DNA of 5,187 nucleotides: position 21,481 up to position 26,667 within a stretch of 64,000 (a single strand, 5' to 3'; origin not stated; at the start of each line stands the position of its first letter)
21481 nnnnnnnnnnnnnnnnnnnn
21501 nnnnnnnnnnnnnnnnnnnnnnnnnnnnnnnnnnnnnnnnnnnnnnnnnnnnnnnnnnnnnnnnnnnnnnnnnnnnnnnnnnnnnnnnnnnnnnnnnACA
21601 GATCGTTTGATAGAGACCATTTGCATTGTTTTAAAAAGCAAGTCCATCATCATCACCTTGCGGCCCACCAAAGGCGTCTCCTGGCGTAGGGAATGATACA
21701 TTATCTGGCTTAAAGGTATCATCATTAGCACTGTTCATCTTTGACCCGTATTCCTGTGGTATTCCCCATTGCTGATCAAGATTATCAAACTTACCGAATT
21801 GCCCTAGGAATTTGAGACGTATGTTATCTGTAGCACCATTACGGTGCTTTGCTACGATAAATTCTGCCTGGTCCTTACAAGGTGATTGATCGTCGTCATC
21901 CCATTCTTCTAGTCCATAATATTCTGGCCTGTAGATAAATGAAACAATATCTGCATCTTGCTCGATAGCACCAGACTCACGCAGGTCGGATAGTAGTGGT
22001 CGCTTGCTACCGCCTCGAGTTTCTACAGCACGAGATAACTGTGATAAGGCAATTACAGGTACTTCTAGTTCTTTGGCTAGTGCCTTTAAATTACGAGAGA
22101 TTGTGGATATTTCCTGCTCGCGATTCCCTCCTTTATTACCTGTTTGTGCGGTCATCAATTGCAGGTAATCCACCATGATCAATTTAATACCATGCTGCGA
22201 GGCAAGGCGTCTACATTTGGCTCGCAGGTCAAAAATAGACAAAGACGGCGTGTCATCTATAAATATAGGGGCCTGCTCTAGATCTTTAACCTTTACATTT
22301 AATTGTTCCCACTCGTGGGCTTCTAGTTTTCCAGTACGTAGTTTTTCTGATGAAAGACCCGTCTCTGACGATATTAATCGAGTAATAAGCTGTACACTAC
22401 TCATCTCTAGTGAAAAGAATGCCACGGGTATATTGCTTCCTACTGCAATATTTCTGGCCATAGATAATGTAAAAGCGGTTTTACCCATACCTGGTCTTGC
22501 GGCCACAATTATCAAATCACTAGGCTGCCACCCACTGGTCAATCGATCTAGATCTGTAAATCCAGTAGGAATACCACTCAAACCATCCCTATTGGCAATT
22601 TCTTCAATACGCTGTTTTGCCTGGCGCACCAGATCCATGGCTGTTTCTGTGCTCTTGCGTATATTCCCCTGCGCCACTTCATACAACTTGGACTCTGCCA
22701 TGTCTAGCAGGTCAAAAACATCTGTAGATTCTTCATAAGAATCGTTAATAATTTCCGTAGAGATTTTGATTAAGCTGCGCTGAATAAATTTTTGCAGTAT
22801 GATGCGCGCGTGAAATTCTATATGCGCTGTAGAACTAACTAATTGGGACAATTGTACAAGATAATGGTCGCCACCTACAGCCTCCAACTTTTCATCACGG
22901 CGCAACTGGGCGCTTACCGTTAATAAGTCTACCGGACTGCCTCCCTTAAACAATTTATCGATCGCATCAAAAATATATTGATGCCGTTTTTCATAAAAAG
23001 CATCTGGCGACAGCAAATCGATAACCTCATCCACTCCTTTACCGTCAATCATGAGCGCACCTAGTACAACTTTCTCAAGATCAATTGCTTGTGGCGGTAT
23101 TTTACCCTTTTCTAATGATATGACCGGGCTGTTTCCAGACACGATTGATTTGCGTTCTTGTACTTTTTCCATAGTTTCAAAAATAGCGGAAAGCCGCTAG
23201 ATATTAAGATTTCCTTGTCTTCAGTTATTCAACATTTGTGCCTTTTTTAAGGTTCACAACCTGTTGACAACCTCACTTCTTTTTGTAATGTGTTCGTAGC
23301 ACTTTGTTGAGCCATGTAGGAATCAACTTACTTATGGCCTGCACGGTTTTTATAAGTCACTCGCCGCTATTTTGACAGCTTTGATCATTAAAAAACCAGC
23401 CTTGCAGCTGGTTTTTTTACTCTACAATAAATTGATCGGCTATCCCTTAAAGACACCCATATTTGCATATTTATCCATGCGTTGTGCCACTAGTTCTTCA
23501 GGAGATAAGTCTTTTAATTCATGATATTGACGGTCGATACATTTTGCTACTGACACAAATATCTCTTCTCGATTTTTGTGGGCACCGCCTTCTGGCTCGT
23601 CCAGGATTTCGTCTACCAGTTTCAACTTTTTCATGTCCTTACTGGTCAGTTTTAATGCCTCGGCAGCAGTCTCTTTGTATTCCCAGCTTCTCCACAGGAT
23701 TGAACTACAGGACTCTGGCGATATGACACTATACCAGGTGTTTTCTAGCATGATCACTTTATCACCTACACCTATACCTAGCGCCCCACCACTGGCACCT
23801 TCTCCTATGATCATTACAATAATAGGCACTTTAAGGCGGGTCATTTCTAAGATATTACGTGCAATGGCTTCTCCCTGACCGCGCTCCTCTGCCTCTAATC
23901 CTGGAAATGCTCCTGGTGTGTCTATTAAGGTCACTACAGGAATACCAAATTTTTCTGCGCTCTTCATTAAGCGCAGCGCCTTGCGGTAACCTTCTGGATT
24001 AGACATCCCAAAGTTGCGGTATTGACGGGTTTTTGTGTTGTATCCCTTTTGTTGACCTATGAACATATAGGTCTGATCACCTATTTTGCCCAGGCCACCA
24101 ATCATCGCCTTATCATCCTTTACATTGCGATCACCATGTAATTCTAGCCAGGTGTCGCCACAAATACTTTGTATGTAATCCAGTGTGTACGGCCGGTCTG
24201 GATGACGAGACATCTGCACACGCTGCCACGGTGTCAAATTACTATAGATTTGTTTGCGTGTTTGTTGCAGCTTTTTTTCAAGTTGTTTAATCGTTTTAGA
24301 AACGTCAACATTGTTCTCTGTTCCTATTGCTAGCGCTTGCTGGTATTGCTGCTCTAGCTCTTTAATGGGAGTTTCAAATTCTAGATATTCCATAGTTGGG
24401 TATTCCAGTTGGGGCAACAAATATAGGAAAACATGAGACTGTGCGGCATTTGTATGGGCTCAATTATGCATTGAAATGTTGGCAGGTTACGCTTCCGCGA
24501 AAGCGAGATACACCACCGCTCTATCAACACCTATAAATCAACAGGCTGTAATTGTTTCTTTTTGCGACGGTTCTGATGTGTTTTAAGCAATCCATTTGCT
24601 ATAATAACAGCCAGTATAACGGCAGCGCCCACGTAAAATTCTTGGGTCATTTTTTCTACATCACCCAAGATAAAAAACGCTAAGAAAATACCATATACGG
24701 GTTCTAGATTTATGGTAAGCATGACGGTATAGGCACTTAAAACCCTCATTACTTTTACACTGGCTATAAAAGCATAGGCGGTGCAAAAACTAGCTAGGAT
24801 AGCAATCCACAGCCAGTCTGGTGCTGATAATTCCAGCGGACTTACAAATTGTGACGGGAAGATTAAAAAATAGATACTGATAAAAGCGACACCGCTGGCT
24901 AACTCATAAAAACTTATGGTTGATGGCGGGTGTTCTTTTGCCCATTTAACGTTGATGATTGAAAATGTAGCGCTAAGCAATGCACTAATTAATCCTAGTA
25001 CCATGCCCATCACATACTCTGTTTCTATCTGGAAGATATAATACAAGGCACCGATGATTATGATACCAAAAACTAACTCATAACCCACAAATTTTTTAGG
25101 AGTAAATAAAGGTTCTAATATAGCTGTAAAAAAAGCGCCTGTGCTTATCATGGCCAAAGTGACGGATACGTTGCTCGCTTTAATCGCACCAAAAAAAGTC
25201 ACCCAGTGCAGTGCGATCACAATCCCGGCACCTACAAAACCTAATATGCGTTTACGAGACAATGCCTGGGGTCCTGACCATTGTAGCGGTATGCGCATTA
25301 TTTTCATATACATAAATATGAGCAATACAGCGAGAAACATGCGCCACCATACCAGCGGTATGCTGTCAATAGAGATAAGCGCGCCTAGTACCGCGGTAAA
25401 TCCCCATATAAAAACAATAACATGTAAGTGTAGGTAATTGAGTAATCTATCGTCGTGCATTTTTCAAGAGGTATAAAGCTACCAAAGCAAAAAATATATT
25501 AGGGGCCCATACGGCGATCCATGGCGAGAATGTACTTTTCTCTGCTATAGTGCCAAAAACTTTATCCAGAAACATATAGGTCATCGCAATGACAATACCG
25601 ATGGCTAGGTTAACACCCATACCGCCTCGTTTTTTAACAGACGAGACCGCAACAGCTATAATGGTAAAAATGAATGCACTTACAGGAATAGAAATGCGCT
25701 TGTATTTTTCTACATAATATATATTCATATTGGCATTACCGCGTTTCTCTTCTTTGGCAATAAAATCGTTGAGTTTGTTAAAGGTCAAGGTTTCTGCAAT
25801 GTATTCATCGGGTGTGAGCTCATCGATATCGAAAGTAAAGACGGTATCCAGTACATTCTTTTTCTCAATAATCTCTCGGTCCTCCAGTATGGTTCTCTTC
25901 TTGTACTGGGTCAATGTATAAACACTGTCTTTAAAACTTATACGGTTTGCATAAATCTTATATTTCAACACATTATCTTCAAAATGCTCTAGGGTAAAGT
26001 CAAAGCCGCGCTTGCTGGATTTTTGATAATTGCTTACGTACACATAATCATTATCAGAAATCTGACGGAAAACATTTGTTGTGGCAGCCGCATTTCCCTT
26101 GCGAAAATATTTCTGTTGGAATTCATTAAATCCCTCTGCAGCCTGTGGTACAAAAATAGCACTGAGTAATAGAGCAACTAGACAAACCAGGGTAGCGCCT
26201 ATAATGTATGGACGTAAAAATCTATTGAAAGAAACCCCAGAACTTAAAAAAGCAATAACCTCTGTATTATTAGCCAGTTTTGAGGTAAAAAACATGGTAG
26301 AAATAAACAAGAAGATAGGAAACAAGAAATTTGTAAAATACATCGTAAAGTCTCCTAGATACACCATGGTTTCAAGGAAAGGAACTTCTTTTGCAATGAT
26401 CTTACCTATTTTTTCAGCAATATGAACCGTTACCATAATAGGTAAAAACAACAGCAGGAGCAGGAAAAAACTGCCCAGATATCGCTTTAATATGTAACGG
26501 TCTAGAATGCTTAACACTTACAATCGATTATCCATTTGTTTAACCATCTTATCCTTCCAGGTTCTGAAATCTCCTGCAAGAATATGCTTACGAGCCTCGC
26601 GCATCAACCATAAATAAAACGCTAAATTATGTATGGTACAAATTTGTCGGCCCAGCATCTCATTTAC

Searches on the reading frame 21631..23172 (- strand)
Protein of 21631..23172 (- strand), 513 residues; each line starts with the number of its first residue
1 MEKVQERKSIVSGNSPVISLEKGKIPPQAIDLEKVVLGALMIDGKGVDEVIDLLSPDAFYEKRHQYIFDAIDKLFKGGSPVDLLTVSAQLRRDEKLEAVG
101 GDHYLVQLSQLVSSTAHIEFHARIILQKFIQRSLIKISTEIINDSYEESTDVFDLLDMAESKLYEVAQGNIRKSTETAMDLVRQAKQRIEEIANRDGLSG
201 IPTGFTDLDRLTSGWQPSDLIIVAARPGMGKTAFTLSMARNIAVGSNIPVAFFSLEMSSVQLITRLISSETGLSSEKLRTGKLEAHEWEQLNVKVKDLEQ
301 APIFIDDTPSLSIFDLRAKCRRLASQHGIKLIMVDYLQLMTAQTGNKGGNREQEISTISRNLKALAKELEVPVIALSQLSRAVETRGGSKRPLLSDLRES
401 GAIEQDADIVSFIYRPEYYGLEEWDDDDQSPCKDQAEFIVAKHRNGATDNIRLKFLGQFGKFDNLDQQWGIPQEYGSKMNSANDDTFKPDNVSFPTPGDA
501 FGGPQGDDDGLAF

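Call 51: search_protein_families(library=pfam, proteins=[window:21631-23172:-], max_evalue=0.001)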
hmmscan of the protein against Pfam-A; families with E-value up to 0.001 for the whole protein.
window:21631-23172:- (513 aa): 4 families
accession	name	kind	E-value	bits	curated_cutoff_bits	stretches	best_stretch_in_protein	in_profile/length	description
PF03796.21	DnaB_C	-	4.4e-110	367.5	27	1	200-464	1-255/255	DnaB-like helicase C terminal domain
PF00772.26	DnaB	-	1.7e-30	105.5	23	1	26-126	2-102/103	DnaB-like helicase N terminal domain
PF13481.12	AAA_25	-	1.7e-11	44.5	27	1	203-379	17-190/195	AAA domain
PF06745.19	ATPase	-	0.00018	21.4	26.6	1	201-360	1-149/231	KaiC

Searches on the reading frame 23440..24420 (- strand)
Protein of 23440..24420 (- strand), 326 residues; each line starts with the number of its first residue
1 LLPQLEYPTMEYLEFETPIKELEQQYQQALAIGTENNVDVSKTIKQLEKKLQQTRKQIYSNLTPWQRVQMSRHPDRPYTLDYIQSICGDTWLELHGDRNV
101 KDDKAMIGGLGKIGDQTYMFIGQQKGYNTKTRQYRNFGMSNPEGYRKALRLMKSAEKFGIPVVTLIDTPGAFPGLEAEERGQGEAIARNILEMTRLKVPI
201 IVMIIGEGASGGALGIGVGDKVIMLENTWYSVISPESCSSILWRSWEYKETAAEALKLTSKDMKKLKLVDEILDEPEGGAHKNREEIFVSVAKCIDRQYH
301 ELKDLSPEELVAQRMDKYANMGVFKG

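Call 51: search_protein_families(library=pfam, proteins=[window:23440-24420:-], max_evalue=0.001)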
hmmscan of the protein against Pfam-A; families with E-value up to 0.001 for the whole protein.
window:23440-24420:- (326 aa): 2 families
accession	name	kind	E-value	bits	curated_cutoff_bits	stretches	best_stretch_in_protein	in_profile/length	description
PF03255.19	ACCA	-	1.5e-143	478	23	1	12-322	1-310/310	Acetyl co-enzyme A carboxylase carboxyltransferase-like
PF01039.27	Carboxyl_trans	-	1e-15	57.8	22.3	1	104-304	282-462/493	Carboxyl transferase domain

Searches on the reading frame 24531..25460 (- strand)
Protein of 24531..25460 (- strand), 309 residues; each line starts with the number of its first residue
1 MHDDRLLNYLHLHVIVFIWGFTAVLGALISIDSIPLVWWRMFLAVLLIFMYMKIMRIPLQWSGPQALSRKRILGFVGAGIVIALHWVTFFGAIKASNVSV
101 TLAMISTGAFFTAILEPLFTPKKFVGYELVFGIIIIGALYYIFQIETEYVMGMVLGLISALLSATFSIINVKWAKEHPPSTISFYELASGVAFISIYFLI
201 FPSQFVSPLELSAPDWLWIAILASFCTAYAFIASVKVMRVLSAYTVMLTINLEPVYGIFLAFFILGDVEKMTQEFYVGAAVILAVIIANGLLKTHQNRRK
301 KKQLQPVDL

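Call 51: search_protein_families(library=pfam, proteins=[window:24531-25460:-], max_evalue=0.001)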
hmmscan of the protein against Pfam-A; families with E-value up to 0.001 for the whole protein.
window:24531-25460:- (309 aa): 1 family
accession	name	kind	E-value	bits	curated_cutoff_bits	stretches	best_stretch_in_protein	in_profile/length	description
PF00892.27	EamA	-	2.8e-18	66.9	28.2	2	151-287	2-131/135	EamA-like transporter family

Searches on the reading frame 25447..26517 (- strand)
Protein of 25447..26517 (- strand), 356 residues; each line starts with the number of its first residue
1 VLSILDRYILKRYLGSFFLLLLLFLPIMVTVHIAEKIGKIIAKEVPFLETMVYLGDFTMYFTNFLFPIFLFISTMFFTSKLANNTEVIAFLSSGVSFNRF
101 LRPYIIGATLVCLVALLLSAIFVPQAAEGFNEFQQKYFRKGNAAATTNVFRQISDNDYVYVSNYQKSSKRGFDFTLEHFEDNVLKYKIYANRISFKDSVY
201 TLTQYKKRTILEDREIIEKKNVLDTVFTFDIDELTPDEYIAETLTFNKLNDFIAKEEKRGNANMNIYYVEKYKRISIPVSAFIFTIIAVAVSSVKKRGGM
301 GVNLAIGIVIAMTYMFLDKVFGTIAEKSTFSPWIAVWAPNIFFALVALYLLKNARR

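Call 51: search_protein_families(library=pfam, proteins=[window:25447-26517:-], max_evalue=0.001)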
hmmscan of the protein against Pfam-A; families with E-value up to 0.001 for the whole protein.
window:25447-26517:- (356 aa): 1 family
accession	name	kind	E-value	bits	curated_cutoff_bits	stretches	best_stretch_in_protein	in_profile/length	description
PF03739.19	LptF_LptG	-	1.5e-65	222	27.9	1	7-352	1-352/353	Lipopolysaccharide export system permease LptF/LptG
